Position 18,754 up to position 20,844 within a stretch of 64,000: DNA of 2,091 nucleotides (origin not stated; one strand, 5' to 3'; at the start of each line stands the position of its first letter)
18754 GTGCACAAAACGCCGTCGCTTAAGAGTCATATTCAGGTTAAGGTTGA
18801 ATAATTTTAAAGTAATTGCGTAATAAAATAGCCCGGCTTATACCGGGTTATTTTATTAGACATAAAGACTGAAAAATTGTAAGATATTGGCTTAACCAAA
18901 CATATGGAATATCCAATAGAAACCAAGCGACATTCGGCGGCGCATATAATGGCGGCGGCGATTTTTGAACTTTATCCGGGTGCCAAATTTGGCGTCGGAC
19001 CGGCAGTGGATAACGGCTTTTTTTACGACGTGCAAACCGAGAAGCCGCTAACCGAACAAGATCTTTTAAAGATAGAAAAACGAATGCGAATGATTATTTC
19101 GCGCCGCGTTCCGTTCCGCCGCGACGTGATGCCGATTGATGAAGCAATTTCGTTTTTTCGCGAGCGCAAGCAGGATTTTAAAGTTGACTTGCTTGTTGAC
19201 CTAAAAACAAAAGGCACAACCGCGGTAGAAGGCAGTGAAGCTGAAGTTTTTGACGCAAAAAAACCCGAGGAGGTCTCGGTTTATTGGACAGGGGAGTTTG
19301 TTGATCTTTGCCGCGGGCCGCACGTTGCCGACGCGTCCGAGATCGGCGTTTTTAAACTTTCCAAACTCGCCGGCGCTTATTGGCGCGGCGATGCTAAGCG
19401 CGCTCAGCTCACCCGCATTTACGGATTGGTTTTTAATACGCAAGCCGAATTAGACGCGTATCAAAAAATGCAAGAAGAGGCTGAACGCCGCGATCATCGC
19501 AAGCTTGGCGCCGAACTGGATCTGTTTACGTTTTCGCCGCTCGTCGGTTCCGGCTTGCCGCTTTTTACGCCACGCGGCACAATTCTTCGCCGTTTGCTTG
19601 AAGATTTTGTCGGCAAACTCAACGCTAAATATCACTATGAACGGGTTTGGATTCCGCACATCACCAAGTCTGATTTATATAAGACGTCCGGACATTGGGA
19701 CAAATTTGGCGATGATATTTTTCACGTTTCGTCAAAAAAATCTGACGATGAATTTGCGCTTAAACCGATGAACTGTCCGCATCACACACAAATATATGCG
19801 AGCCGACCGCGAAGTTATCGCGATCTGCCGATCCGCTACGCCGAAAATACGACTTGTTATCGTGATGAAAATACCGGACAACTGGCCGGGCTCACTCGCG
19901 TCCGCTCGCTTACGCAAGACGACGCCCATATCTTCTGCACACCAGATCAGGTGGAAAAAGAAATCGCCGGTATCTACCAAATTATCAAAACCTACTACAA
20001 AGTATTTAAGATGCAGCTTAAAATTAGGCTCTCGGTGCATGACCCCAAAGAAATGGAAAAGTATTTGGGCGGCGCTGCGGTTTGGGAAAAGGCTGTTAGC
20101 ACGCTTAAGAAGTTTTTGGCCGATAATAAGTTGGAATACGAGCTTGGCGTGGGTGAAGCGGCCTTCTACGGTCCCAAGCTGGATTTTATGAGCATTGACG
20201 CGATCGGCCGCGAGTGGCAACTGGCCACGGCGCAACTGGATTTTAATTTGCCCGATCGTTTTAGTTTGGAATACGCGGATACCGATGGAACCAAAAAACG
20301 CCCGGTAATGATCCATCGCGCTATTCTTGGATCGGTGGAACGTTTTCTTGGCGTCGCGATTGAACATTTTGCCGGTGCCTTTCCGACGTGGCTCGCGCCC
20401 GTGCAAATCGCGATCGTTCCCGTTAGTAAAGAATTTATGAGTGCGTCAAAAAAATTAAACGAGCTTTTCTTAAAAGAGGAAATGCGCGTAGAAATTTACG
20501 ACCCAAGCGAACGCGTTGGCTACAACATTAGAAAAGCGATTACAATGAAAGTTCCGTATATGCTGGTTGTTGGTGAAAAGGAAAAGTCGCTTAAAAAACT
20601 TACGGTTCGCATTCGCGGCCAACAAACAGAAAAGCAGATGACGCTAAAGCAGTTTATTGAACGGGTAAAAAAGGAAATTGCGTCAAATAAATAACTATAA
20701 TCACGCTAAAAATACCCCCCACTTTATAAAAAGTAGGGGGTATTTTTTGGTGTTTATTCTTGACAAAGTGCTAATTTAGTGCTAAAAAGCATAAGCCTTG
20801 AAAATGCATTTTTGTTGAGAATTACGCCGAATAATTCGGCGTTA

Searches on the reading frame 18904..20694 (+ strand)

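Call 81: search_protein_families(library=pfam, proteins=[window:18904-20694:+], max_evalue=0.0001)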
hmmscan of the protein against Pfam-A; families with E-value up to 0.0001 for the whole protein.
window:18904-20694:+ (596 aa): 3 families
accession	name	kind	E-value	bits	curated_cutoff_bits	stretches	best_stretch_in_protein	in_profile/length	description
PF00587.30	tRNA-synt_2b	-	1.5e-47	162.4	29.3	1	275-489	3-179/179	tRNA synthetase class II core domain (G, H, P, S and T)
PF03129.25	HGTP_anticodon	-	2.4e-18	66.5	21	1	501-590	1-93/94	Anticodon binding domain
PF07973.19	tRNA_SAD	-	3.6e-13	49.7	24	1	124-173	1-44/44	Threonyl and Alanyl tRNA synthetase second additional domain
